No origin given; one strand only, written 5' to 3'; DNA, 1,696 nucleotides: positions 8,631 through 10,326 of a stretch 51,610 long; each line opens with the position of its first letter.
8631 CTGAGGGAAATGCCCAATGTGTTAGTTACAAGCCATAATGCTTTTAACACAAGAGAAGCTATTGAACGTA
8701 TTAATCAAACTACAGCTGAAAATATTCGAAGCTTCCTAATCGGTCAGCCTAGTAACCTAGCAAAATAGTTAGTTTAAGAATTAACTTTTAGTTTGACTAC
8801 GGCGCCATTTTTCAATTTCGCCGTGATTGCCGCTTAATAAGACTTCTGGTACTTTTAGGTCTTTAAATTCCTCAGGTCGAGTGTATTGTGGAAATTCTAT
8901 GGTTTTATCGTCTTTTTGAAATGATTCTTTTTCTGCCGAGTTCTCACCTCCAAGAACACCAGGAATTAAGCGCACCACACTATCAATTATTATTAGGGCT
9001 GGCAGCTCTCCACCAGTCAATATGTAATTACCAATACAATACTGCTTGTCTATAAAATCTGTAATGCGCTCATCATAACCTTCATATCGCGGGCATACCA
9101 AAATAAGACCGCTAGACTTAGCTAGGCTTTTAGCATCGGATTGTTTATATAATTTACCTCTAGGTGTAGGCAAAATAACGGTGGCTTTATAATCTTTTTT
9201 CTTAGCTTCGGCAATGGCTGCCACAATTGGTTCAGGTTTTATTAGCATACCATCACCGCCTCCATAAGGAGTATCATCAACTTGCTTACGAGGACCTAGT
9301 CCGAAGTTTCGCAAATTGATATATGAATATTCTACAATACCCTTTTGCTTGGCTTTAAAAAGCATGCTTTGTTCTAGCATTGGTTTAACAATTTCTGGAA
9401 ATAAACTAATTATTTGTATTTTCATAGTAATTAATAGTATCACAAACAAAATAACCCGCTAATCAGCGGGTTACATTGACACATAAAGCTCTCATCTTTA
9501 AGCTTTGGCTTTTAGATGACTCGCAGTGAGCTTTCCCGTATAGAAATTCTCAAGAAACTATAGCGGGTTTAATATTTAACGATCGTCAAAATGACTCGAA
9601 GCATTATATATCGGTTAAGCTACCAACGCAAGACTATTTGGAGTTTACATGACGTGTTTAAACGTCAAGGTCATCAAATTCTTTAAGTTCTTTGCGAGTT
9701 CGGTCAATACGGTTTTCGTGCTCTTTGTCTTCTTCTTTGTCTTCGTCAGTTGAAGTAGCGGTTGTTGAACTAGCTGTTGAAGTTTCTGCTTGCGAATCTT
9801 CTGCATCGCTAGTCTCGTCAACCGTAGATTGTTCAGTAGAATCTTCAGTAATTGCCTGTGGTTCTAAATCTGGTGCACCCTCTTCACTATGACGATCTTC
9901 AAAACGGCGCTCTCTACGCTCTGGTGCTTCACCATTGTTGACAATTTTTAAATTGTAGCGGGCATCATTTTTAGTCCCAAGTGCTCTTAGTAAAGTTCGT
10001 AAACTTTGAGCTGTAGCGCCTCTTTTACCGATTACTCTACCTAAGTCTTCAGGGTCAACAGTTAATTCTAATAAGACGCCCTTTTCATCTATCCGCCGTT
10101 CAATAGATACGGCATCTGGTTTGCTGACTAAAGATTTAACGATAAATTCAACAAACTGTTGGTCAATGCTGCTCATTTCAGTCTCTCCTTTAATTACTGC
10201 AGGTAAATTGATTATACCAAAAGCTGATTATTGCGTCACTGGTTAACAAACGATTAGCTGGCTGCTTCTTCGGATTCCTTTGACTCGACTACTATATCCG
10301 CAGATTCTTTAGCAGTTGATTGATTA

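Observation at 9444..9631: Promoter- and terminator-bounded ~150-nt structured RNA in the position normally held by rimM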

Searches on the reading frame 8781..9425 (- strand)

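Call 48: search_protein_families(library=pfam, proteins=[window:8781-9425:-], max_evalue=0.01)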
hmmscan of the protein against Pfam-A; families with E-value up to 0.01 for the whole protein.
window:8781-9425:- (214 aa): 1 family
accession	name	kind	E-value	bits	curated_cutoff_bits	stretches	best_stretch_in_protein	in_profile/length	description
PF01746.26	tRNA_m1G_MT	-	2e-52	178.2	27.3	1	24-211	3-185/195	tRNA (Guanine-1)-methyltransferase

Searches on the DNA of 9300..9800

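Call 4: search_rna_families(source=window, start=9300, end=9800, threshold=evalue, max_evalue=10, show_alignments=3)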
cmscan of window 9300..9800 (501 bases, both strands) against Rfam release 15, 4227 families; matches with E-value up to 10: 6.
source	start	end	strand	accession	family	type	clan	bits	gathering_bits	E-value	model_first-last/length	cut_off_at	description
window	9360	9452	-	RF02686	RAGATH-6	Gene; ribozyme;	-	21.1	170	1.7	1-152/152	no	RAGATH-6 RNA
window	9445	9506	-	RF00042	CopA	Gene; antisense;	-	17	60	2.5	1-92/92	no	CopA-like RNA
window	9424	9562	-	RF02052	STnc630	Gene; sRNA;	-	16.7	55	1.5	1-166/166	no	Enterobacterial sRNA STnc630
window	9325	9475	-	RF04310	nqrA-II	Cis-reg;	-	16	55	4.3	1-174/174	no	nqrA-II ncRNA motif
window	9450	9474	+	RF04109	mir-1305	Gene; miRNA;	-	14.9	63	7.1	1-83/83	no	mir-1305 microRNA precursor family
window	9446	9479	-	RF02620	BSnc119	Gene; sRNA;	-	14.2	115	9.3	37-74/90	no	Brucella sRNA 119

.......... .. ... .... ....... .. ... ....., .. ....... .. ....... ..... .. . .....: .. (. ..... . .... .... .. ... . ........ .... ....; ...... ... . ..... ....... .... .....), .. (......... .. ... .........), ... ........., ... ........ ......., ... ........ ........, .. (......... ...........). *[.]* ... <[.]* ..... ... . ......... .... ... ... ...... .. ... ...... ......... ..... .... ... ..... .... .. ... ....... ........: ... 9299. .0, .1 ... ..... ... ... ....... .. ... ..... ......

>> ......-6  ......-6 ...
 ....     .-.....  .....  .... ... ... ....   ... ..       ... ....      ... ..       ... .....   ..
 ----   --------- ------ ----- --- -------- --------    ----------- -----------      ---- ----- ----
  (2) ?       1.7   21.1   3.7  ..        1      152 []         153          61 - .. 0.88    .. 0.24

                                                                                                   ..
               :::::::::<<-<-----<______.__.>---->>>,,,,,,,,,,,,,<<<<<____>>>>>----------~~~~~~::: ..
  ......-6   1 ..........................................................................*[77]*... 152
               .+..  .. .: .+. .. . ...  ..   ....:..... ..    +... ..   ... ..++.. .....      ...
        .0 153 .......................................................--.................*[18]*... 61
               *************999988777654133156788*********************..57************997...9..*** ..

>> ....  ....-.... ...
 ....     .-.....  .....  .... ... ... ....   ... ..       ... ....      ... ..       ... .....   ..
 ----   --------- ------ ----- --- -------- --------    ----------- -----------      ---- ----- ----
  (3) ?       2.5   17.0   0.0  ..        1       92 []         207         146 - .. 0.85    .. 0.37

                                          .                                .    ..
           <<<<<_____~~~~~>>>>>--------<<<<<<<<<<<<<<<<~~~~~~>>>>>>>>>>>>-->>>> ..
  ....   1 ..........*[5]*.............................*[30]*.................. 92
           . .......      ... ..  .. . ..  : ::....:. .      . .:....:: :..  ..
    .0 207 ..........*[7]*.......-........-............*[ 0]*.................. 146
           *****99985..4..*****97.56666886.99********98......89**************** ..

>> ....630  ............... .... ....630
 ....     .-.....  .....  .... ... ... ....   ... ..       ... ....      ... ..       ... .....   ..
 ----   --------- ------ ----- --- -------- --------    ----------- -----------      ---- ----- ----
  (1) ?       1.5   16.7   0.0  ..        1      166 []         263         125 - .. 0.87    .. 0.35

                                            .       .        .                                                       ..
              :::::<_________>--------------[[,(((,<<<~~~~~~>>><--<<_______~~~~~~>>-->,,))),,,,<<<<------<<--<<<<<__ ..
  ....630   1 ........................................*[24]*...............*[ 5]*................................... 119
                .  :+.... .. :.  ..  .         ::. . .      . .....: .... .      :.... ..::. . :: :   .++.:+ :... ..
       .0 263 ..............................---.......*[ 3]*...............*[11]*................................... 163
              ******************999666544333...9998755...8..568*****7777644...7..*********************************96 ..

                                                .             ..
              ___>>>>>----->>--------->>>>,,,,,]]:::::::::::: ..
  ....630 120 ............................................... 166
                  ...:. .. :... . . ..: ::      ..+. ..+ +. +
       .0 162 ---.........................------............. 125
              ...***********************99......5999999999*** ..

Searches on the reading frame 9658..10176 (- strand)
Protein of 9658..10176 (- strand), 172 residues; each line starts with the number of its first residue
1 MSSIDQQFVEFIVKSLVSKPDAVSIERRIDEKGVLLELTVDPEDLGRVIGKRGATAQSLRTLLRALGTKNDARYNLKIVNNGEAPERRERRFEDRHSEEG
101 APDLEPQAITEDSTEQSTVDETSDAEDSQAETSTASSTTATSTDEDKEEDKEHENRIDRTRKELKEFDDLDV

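Call 48: search_protein_families(library=pfam, proteins=[window:9658-10176:-], max_evalue=0.01)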
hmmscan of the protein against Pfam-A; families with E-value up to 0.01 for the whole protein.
window:9658-10176:- (172 aa): 1 family
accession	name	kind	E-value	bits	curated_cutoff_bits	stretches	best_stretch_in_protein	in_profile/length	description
PF13083.13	KH_KhpA-B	-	2.8e-22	78.8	32.1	1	6-78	1-73/73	KhpA/KhpB, KH domain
